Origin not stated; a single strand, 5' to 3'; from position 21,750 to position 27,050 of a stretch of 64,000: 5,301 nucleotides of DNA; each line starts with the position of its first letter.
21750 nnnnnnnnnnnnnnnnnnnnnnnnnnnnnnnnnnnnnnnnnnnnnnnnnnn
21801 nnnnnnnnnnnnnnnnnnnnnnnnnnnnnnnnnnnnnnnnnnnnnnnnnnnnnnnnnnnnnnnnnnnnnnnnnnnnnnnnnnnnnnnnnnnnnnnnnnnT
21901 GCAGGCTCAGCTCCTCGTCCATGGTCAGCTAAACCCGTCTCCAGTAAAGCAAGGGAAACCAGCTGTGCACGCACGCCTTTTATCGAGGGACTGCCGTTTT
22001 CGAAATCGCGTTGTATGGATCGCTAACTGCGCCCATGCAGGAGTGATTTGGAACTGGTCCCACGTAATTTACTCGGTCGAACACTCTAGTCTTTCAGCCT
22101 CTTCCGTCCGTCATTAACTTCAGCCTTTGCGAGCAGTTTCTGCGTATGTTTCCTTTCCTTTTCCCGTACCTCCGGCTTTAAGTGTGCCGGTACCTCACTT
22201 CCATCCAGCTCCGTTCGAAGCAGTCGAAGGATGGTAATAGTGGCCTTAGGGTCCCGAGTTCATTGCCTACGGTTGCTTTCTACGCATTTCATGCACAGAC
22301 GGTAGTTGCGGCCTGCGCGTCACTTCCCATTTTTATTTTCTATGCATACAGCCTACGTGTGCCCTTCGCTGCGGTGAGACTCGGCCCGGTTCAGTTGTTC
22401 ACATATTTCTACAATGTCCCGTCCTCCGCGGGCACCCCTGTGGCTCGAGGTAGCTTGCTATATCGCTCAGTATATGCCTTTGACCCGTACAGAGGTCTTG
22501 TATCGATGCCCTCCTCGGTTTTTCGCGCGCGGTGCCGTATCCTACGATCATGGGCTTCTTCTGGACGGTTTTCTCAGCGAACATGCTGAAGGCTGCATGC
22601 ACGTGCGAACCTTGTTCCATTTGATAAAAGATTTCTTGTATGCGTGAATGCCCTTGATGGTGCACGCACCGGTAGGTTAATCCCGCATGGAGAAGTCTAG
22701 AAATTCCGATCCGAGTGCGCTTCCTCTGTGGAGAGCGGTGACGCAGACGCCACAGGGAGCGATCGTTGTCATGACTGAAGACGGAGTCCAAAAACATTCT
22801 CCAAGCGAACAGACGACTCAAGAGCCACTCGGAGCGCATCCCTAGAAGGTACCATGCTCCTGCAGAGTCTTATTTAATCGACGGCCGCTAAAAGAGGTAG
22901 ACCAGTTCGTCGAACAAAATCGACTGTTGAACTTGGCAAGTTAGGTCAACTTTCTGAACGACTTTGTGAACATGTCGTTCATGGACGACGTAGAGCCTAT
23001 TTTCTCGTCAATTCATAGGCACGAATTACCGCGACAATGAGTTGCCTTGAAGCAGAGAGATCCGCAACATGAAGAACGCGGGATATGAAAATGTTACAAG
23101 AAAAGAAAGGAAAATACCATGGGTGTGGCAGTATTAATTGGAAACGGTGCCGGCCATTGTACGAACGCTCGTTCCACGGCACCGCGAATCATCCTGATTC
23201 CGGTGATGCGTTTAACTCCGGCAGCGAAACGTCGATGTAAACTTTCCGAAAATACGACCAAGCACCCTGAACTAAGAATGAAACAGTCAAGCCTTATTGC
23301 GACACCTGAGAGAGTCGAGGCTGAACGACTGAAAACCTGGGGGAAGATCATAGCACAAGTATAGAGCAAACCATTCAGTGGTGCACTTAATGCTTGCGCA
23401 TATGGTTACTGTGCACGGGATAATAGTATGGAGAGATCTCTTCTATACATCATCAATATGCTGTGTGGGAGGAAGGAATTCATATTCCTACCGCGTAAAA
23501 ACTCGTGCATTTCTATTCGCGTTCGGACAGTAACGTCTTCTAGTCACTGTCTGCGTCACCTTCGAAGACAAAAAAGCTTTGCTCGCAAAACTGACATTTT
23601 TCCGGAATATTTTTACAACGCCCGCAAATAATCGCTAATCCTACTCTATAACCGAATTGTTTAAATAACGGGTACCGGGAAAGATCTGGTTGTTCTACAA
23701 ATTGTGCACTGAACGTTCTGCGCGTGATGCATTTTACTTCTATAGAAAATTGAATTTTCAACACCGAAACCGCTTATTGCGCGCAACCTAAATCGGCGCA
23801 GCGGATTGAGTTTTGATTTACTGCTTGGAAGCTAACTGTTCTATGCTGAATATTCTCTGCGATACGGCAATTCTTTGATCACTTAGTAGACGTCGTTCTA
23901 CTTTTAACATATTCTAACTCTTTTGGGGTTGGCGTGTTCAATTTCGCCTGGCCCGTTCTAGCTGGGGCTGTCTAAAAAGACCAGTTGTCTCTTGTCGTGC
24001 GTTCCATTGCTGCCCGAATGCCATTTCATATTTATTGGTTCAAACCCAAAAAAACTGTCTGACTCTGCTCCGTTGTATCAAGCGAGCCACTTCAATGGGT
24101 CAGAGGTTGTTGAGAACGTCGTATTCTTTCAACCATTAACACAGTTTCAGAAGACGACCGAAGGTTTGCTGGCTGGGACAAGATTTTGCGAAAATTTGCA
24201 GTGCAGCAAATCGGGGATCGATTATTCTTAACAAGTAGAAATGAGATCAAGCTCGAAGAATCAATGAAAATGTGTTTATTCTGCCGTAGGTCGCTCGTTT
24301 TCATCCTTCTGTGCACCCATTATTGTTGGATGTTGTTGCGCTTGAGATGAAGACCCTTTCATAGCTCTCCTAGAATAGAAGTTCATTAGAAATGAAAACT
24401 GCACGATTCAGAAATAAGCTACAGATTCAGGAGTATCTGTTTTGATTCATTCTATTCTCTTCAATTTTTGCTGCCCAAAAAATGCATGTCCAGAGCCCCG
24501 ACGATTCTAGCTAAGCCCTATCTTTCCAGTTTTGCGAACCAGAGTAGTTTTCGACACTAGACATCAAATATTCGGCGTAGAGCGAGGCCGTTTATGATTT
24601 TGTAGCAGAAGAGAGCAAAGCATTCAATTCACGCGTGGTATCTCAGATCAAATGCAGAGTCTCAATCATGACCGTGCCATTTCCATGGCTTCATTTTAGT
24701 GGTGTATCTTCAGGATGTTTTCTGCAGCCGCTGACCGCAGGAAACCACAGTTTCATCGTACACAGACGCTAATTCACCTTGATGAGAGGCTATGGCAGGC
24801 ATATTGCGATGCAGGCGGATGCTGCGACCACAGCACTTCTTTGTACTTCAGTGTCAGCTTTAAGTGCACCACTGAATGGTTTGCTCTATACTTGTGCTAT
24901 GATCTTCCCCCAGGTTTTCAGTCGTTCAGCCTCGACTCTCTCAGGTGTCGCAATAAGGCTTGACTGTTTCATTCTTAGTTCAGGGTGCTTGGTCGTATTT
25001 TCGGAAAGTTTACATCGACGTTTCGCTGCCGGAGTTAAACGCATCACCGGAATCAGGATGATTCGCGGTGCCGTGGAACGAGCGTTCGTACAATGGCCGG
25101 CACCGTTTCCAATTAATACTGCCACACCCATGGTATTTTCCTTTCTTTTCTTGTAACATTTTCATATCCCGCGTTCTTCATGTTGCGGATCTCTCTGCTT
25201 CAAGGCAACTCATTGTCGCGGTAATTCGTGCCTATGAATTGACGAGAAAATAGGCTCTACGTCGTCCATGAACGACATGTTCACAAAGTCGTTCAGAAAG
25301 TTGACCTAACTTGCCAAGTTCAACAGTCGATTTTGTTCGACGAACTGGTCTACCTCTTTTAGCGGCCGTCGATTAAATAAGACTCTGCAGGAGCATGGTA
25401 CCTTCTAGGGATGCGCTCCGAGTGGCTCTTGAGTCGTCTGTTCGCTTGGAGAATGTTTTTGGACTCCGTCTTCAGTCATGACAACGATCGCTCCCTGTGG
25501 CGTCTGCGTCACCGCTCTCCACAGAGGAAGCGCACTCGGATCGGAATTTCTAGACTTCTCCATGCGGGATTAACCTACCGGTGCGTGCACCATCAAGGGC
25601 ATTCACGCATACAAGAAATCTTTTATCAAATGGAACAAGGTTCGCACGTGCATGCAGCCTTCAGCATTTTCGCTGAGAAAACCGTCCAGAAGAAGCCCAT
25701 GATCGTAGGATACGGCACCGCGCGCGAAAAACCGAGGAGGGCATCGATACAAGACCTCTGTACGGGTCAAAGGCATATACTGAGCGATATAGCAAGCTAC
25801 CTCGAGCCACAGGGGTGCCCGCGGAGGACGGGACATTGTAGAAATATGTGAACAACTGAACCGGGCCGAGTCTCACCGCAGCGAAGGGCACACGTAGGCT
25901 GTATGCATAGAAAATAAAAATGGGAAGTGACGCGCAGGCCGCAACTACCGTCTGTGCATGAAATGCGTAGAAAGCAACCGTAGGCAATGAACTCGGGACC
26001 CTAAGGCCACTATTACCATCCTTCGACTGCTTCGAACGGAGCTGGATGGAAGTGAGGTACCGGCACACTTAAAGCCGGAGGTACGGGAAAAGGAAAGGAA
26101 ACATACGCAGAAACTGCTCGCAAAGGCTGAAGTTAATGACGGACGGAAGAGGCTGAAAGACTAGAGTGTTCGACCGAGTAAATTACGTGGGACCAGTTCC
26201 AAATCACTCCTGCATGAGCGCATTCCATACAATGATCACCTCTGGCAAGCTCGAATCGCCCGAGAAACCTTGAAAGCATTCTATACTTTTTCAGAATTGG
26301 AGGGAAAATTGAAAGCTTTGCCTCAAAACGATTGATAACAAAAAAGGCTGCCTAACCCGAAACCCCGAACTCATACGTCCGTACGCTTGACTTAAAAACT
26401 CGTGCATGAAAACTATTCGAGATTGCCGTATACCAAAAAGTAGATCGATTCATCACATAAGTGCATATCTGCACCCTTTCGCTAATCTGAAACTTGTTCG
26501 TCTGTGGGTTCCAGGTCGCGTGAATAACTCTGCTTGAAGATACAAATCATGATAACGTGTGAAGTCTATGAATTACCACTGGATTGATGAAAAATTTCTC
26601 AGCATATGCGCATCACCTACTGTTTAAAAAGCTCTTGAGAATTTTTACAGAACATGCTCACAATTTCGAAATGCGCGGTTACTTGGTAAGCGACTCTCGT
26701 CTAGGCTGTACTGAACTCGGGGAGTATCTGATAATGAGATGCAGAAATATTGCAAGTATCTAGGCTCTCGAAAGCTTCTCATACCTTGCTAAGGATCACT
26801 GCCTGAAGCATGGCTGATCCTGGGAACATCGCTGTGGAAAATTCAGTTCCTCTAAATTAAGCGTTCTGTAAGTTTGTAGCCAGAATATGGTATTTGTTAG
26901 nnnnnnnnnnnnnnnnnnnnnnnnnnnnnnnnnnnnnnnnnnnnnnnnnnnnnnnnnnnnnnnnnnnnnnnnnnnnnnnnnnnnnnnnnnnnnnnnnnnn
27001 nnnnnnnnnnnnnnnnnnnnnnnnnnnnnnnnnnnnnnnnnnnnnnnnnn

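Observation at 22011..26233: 4.2-kb near-perfect palindrome with AT-rich ORF-less centre (IR-B)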

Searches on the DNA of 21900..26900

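Call 70: search_rna_families(source=window, start=21900, end=26900, threshold=evalue, max_evalue=1)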
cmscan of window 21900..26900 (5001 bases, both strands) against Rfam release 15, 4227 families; matches with E-value up to 1: 0.
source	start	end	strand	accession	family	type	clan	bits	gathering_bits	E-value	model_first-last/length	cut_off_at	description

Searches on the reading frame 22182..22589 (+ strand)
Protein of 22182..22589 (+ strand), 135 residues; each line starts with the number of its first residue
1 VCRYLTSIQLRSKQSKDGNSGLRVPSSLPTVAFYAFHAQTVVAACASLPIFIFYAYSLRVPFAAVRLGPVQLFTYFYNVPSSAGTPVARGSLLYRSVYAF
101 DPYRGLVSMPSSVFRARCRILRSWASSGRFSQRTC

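Call 44: search_protein_families(library=pfam, proteins=[window:22182-22589:+], max_evalue=1)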
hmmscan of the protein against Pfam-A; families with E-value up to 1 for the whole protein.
window:22182-22589:+ (135 aa): 0 families

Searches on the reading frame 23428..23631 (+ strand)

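Call 44: search_protein_families(library=pfam, proteins=[window:23428-23631:+], max_evalue=1)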
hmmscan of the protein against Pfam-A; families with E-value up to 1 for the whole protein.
window:23428-23631:+ (67 aa): 1 family
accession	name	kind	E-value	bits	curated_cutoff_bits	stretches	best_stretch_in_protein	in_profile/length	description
PF20685.2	GCP5-Mod21_C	-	0.14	12.9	27.4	1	8-48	11-46/69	Gamma-Tubulin ring complex non-core subunit mod21, C-terminal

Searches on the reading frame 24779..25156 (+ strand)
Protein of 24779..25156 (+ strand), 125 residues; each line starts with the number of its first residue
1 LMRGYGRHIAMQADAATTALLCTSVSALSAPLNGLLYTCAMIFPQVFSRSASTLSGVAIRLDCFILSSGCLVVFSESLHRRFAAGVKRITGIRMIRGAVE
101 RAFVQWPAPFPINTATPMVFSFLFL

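Call 44: search_protein_families(library=pfam, proteins=[window:24779-25156:+], max_evalue=1)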
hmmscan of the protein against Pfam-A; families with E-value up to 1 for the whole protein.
window:24779-25156:+ (125 aa): 1 family
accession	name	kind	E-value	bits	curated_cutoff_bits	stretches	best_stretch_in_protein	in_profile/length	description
PF11167.13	DUF2953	-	0.0093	16.5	22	1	14-41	7-34/53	Protein of unknown function (DUF2953)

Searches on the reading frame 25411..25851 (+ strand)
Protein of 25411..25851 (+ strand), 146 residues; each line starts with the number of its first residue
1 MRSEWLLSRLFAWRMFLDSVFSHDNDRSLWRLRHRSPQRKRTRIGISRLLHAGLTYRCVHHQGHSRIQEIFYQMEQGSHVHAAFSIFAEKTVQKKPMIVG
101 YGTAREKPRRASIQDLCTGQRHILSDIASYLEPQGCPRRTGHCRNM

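Call 28: find_encoding_contigs(protein=window:25411-25851:+, flank=10000, max_places=10)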
Protein window:25411-25851:+ (146 aa): 7 contigs read that carry it; 7 places shown.
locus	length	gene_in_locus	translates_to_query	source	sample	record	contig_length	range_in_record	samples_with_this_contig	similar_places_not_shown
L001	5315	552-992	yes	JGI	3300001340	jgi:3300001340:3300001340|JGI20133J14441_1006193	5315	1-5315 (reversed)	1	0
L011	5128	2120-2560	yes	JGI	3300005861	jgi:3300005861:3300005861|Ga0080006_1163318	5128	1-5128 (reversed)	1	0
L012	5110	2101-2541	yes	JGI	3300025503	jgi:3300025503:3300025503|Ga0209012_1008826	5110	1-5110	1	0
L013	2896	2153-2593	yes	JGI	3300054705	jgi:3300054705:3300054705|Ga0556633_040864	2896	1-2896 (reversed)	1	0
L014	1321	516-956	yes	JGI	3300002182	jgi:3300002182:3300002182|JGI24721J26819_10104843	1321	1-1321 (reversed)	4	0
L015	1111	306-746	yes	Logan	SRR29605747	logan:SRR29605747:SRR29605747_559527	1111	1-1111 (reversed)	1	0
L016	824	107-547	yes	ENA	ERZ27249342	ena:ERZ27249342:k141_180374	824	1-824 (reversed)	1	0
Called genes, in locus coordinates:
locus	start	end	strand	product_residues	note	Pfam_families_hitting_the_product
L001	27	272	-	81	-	-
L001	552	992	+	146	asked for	-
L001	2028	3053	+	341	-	PF11735:CAP59_mtransfer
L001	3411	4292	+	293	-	-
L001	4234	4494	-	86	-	-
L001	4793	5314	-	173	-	?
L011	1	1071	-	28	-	?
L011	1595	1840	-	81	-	-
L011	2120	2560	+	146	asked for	-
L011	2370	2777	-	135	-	-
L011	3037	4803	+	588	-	PF02847:MA3 (weak)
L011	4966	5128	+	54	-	?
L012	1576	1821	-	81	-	-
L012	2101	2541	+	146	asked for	-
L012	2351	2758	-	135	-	-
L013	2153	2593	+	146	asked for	-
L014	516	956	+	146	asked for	-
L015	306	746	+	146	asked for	-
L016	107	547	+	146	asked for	-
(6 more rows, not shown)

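Call 44: search_protein_families(library=pfam, proteins=[window:25411-25851:+], max_evalue=1)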
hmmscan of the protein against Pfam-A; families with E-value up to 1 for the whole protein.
window:25411-25851:+ (146 aa): 0 families

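Call 58: find_homologous_proteins(query=window:25411-25851:+, max_evalue=0.001)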
Query window:25411-25851:+ (146 aa): 1 proteins with E <= 0.001 among 9 candidates.
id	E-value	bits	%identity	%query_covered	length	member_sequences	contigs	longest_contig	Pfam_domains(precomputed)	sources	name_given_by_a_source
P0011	1.5e-95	335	100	100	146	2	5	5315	-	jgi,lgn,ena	jgi:hypothetical protein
